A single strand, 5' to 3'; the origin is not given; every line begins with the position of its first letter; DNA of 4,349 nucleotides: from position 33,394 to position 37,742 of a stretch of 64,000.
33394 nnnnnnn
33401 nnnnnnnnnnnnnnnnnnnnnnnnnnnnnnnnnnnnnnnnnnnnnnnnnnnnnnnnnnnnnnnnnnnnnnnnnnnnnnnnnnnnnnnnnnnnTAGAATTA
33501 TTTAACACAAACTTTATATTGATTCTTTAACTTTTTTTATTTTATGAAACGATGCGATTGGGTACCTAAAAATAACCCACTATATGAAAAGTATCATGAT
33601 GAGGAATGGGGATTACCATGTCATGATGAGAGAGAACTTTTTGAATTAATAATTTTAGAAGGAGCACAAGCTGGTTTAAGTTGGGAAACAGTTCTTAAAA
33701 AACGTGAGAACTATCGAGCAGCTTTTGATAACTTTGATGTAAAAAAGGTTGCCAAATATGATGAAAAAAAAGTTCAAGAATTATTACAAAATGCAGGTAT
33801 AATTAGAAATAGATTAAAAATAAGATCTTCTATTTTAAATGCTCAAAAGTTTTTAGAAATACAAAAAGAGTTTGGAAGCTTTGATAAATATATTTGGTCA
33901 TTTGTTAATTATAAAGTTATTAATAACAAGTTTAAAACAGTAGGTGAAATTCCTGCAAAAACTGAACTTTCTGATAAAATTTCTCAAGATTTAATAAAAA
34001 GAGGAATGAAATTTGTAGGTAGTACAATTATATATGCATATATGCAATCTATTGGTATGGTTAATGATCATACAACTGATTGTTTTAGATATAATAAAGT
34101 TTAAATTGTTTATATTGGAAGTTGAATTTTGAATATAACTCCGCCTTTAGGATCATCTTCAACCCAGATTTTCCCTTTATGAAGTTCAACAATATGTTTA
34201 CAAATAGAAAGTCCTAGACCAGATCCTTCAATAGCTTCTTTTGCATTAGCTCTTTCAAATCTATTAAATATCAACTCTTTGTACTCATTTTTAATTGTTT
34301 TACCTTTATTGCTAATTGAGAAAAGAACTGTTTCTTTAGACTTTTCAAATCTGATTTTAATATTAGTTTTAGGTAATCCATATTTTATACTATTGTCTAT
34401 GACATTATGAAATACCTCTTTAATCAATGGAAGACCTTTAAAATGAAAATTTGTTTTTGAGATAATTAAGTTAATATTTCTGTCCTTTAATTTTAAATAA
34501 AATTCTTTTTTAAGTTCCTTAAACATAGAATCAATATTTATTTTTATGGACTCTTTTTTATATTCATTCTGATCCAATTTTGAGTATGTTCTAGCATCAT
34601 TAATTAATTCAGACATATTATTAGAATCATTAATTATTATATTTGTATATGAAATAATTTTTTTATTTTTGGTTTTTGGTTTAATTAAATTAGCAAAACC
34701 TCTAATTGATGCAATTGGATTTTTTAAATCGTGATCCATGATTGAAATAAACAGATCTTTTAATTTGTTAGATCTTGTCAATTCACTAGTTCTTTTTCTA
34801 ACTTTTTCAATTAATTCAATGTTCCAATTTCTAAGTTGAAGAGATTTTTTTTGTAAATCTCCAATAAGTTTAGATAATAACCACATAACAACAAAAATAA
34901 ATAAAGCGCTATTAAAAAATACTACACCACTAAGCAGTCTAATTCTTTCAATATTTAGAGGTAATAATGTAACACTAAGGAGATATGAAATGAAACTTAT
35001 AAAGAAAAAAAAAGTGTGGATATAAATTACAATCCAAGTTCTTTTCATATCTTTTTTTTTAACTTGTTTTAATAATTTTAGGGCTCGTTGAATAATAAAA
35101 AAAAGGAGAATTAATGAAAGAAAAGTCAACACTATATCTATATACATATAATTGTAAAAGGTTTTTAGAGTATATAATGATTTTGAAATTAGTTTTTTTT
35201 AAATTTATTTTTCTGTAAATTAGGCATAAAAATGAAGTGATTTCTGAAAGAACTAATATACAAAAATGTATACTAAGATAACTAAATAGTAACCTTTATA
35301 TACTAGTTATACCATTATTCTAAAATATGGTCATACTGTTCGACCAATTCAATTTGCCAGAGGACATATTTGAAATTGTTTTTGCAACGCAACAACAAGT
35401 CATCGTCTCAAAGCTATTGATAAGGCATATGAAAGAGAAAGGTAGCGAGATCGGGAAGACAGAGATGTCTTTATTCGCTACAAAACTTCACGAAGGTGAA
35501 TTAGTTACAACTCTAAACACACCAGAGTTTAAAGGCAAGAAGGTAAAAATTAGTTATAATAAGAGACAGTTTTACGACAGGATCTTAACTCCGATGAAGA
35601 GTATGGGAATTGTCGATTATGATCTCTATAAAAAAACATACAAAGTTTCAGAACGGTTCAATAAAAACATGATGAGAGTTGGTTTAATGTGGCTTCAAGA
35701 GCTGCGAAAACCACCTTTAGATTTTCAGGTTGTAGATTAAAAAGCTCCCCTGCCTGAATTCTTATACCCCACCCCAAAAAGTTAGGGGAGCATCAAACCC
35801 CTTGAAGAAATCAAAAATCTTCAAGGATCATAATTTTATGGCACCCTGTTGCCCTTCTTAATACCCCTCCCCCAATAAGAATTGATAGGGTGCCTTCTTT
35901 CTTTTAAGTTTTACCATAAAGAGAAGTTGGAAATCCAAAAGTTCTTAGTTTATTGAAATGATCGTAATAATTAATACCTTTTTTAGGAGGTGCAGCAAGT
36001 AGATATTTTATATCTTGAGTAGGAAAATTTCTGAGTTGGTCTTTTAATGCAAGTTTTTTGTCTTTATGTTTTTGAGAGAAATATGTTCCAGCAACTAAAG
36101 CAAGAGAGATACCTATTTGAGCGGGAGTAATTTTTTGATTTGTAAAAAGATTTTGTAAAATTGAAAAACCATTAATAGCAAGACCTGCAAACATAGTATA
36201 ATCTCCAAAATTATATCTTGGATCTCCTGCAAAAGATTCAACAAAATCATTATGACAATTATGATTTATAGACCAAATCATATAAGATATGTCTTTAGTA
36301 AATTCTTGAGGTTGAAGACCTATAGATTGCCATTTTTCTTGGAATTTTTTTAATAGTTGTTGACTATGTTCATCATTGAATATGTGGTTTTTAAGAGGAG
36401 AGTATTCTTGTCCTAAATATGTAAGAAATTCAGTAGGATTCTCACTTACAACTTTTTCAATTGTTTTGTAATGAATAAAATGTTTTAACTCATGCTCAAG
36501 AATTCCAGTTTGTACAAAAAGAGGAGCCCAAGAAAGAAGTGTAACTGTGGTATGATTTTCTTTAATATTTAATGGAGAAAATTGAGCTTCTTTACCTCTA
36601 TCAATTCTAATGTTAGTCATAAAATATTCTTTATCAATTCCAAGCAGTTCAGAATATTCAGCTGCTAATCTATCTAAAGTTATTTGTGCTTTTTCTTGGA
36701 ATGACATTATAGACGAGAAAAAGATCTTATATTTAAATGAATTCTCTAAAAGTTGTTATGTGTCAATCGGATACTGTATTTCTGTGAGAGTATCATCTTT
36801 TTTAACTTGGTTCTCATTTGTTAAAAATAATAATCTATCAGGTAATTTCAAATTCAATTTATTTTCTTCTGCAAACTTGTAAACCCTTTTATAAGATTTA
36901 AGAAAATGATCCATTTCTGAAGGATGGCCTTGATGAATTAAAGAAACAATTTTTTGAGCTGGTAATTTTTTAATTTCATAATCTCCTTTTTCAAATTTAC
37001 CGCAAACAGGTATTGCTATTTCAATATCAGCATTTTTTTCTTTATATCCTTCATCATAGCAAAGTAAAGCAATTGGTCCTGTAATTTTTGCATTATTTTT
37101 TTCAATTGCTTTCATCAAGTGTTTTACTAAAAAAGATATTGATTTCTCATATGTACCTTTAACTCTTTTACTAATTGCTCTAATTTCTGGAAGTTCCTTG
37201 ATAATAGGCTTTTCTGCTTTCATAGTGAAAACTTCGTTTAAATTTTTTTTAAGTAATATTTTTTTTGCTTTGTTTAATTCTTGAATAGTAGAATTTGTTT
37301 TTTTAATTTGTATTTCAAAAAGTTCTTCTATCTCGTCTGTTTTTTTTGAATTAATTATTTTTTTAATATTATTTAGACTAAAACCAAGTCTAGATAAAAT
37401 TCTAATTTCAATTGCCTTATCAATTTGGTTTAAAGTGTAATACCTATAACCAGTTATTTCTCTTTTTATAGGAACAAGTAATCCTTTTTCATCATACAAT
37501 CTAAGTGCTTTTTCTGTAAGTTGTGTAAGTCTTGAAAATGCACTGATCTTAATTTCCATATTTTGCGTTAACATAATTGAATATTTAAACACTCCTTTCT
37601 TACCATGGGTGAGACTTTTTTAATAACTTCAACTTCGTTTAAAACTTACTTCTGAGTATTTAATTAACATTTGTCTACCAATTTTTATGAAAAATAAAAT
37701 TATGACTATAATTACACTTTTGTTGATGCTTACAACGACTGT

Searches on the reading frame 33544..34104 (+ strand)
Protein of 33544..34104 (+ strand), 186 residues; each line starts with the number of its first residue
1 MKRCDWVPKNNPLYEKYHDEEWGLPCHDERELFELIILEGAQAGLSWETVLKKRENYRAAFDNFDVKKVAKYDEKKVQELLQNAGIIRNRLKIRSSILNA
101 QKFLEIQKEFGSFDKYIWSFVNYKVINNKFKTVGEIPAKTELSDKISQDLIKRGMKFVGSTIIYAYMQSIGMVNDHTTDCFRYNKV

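Call 78: search_protein_families(library=pfam, proteins=[window:33544-34104:+], max_evalue=0.0001)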
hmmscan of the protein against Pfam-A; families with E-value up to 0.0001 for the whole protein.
window:33544-34104:+ (186 aa): 1 family
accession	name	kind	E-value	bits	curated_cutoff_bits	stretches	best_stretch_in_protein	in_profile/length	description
PF03352.18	Adenine_glyco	-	1.4e-83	279.5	25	1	9-182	3-176/177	Methyladenine glycosylase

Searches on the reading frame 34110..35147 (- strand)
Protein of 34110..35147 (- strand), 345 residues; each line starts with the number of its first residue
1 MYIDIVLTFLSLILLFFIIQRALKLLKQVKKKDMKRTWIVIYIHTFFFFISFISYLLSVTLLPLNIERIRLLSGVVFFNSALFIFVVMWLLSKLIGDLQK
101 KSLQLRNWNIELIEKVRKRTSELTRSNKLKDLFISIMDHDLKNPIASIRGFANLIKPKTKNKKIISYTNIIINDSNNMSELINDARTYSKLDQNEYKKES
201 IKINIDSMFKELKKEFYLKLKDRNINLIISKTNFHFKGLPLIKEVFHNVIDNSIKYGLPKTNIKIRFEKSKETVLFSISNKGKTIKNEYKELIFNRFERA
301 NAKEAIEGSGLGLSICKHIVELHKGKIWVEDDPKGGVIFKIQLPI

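Call 79: search_protein_families(library=pfam, proteins=[window:34110-35147:-], max_evalue=0.0001)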
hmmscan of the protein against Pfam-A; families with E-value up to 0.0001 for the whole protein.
window:34110-35147:- (345 aa): 3 families
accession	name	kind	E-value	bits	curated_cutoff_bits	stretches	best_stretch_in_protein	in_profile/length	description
PF02518.31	HATPase_c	-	1.4e-23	83.8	26.4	1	242-344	6-108/111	Histidine kinase-, DNA gyrase B-, and HSP90-like ATPase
PF00512.31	HisKA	-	2.9e-12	46.9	26.9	1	130-193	2-65/66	His Kinase A (phospho-acceptor) domain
PF14501.12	HATPase_c_5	-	7.6e-06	26.2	22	1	244-333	8-92/102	GHKL domain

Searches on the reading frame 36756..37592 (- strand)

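Call 79: search_protein_families(library=pfam, proteins=[window:36756-37592:-], max_evalue=0.0001)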
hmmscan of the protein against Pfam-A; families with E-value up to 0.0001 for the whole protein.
window:36756-37592:- (278 aa): 3 families
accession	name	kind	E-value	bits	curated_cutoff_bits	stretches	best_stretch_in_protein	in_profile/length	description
PF06445.20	GyrI-like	-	2.5e-14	54.3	26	1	128-276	2-154/155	GyrI-like small molecule binding domain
PF13411.12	MerR_1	-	5.6e-14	52.4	21.6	1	15-82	2-68/69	MerR HTH family regulatory protein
PF00376.29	MerR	-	7.1e-10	39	28.2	1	15-52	1-38/38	MerR family regulatory protein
